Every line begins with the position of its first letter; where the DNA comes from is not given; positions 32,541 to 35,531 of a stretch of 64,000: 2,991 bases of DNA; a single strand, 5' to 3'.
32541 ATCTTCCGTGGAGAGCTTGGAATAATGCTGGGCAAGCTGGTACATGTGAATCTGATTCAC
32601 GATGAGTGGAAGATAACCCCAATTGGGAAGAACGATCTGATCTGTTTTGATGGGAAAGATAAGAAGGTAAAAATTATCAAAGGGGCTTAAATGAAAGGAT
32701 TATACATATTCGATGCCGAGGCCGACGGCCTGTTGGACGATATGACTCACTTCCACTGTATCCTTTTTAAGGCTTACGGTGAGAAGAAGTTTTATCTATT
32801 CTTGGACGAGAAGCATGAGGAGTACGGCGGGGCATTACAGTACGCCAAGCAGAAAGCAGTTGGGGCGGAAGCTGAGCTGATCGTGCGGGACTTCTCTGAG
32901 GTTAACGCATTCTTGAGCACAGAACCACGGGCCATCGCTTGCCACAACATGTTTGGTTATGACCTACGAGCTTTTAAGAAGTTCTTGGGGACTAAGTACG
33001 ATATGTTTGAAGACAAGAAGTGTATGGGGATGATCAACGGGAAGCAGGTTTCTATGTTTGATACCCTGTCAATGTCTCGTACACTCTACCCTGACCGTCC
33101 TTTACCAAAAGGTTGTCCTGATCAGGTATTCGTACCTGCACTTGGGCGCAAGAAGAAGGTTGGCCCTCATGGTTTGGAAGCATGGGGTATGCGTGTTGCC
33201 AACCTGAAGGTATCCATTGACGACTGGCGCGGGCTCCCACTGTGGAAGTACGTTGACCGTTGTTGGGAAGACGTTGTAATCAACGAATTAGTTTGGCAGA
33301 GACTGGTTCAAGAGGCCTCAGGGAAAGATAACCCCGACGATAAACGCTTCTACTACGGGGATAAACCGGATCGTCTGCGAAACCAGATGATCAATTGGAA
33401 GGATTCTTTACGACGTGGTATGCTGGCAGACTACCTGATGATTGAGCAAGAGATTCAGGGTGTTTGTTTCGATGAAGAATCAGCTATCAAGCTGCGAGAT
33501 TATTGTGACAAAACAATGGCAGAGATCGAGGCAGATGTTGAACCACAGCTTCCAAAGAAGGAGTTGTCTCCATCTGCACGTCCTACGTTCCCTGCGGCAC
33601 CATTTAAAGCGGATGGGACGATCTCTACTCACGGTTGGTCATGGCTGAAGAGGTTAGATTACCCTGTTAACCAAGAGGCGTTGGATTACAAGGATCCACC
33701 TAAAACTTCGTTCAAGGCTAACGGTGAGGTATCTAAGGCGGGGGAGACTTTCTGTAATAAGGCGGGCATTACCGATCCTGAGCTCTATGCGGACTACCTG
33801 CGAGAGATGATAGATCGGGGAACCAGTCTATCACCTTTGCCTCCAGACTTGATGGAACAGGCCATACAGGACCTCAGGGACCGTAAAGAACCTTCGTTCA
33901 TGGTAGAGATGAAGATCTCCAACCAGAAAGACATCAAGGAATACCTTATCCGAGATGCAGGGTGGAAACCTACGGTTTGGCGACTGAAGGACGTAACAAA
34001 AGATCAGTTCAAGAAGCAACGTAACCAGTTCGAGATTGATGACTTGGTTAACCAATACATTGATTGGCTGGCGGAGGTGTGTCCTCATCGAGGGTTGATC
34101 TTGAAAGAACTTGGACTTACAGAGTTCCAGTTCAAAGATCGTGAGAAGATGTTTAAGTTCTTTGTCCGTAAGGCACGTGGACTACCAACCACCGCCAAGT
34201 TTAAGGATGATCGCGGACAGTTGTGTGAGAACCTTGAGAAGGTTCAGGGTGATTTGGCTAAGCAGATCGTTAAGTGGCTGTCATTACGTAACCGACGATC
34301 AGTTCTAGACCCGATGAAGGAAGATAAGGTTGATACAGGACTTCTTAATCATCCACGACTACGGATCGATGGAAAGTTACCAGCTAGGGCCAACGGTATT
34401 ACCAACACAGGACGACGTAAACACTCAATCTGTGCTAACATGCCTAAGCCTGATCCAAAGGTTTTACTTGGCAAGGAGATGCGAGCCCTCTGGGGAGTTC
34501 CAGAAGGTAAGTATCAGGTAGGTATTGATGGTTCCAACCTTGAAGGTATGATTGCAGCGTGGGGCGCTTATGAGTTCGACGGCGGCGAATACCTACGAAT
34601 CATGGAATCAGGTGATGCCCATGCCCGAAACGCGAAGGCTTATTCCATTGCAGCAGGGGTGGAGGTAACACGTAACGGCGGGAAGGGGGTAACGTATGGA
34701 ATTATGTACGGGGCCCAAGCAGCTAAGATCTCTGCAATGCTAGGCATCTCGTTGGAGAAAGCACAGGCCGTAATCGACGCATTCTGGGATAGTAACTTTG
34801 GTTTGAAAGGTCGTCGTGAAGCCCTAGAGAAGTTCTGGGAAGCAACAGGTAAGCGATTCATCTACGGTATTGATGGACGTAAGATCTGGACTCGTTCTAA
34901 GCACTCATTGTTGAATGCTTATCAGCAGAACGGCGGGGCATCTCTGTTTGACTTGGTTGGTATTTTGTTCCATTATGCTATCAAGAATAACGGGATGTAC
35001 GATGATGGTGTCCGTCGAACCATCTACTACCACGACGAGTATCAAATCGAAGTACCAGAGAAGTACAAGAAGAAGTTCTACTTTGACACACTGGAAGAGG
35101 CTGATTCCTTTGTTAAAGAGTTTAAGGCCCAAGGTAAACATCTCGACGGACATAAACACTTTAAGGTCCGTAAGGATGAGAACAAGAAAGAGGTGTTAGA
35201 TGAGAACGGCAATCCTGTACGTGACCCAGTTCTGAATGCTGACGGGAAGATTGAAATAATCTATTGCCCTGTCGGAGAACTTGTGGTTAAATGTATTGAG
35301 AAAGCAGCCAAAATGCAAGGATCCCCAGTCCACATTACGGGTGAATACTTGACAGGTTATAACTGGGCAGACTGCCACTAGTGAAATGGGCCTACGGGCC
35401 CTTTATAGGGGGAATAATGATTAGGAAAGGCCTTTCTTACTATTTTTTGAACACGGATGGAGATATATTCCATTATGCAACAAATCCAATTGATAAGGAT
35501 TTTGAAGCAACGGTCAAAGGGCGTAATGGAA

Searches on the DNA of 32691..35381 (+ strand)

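Call 13: search_dna_similar(query=window:32691-35381:+, collection=phages, mode=near, max_rows=15)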
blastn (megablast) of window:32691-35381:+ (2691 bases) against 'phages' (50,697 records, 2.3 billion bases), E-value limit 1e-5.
Records with a match: 48; places in all: 48; records where one place covers at least 80% of the query: 0.
Best place of each record, by identity: 90-95% 11; 80-90% 1; 60-80% 36.
By first word of the organism name: Klebsiella 29; Salmonella 7; Escherichia 4; Cronobacter 4; Proteus 2; Raoultella 2.
By host as written in the record: Klebsiella pneumoniae 12; Klebsiella pneumoniae K23 7; - 4; Cronobacter sakazakii 4; Klebsiella pneumoniae M-9 2; Proteus mirabilis 2; Raoultella ornithinolytica 2; Klebsiella sp. 2; and 11 more.
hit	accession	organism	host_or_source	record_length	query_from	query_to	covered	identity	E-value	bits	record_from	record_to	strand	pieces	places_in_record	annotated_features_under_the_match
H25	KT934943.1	Klebsiella phage vB_KpnM_KB57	Klebsiella pneumoniae M-9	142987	1564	2411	32%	75.7%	8e-113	414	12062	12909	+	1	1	DNA polymerase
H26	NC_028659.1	Klebsiella phage vB_KpnM_KB57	Klebsiella pneumoniae M-9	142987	1564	2411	32%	75.7%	8e-113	414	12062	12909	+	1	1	DNA polymerase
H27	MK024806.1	Proteus phage Mydo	Proteus mirabilis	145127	1564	2411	32%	75.1%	2e-104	387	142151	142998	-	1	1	DNA polymerase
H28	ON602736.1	Klebsiella phage VLCpiM5a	Klebsiella pneumoniae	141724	1564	2411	32%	75.1%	2e-104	387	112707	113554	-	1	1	DNA polymerase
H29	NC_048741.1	Proteus phage Mydo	Proteus mirabilis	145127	1564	2411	32%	75.1%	2e-104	387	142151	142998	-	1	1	DNA polymerase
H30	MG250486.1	Raoultella phage Ro1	Raoultella ornithinolytica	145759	1564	2322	28%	75.7%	2e-98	366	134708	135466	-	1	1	DNA polymerase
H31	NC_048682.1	Raoultella phage Ro1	Raoultella ornithinolytica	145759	1564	2322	28%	75.7%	2e-98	366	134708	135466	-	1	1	DNA polymerase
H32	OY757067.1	Klebsiella phage vB_Kpn_K23PH08C2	-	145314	1564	2273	26%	77.2%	8e-113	414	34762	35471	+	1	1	unknown function (x2) | ribonucleotide reductase large subunit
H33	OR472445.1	Klebsiella phage vB_KpnM_Iguana_ER37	Klebsiella pneumoniae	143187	1564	2284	27%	75.8%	1e-95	357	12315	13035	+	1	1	DNA polymerase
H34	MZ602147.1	Klebsiella phage vB_KpnM_VIK251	Klebsiella pneumoniae Kp25-1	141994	1564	2273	26%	76.8%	8e-108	398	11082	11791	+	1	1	DNA polymerase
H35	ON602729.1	Klebsiella phage VLCpiM5b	Klebsiella pneumoniae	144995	1564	2273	26%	76.8%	8e-108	398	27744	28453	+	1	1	DNA polymerase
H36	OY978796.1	Klebsiella phage vB_Kpn_K45PH128C2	-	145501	1564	2273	26%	76.8%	8e-108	398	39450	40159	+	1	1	PhoH-like phosphate starvation-inducible | endolysin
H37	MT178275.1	Klebsiella phage KpS8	Klebsiella pneumoniae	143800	1564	2273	26%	76.7%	4e-106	392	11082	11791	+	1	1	DNA polymerase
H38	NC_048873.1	Klebsiella phage KpS8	Klebsiella pneumoniae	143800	1564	2273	26%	76.7%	4e-106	392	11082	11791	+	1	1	DNA polymerase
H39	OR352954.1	Escherichia phage AV124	Escherichia coli ESBL033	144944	1564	2273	26%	76.7%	4e-106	392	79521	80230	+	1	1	DNA-directed DNA polymerase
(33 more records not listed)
